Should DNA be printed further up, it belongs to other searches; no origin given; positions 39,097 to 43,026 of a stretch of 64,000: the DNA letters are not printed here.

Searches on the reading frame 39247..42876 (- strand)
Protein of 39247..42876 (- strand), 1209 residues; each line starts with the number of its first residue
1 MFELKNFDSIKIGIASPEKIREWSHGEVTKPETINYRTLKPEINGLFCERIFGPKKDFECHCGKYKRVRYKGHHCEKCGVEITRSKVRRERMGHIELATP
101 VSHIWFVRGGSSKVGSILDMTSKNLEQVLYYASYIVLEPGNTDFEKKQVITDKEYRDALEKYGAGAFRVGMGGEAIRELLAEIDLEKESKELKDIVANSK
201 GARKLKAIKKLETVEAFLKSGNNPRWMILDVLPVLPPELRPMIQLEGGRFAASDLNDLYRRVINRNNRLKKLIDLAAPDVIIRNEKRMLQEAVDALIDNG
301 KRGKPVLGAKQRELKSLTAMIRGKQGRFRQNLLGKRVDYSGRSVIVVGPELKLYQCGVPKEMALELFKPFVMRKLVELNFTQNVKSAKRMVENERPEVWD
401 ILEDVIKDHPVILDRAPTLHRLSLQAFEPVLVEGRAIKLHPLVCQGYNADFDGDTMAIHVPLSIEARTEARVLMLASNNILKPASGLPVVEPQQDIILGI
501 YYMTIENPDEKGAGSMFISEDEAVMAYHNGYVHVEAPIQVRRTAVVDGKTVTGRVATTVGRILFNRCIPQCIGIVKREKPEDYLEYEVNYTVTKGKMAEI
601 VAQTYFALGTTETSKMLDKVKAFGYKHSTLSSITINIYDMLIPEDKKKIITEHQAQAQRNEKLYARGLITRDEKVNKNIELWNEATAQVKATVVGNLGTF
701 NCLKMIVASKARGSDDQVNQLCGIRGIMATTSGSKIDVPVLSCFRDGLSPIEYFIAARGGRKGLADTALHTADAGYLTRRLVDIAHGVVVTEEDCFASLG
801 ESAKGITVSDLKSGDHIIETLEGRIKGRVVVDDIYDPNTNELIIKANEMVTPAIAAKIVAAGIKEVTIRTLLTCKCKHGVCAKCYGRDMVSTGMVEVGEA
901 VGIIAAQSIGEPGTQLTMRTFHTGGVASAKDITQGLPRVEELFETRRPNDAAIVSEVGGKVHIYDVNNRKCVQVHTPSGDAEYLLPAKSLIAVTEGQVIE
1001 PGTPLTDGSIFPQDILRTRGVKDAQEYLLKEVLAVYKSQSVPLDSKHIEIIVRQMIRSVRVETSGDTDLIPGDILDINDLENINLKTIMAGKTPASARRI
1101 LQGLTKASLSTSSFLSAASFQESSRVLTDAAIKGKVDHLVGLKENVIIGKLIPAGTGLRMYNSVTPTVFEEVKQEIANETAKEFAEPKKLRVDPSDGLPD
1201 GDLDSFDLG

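Call 71: search_protein_families(library=pfam, proteins=[window:39247-42876:-], max_evalue=0.0001)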
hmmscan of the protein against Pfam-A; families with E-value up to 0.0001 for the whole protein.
window:39247-42876:- (1209 aa): 5 families
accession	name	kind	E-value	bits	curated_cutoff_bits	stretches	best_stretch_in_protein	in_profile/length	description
PF04997.17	RNA_pol_Rpb1_1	-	2.8e-85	286.9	39.7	1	5-332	2-312/312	RNA polymerase Rpb1, domain 1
PF04998.22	RNA_pol_Rpb1_5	-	4.6e-57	194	28.5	2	747-987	1-154/267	RNA polymerase Rpb1, domain 5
PF00623.25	RNA_pol_Rpb1_2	-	1.1e-38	133.5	25.3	1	334-475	1-165/166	RNA polymerase Rpb1, domain 2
PF04983.23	RNA_pol_Rpb1_3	-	2.4e-24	86.5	28.9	1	479-640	1-162/162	RNA polymerase Rpb1, domain 3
PF05000.22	RNA_pol_Rpb1_4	-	1.5e-06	28.5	24.8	1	675-731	7-78/107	RNA polymerase Rpb1, domain 4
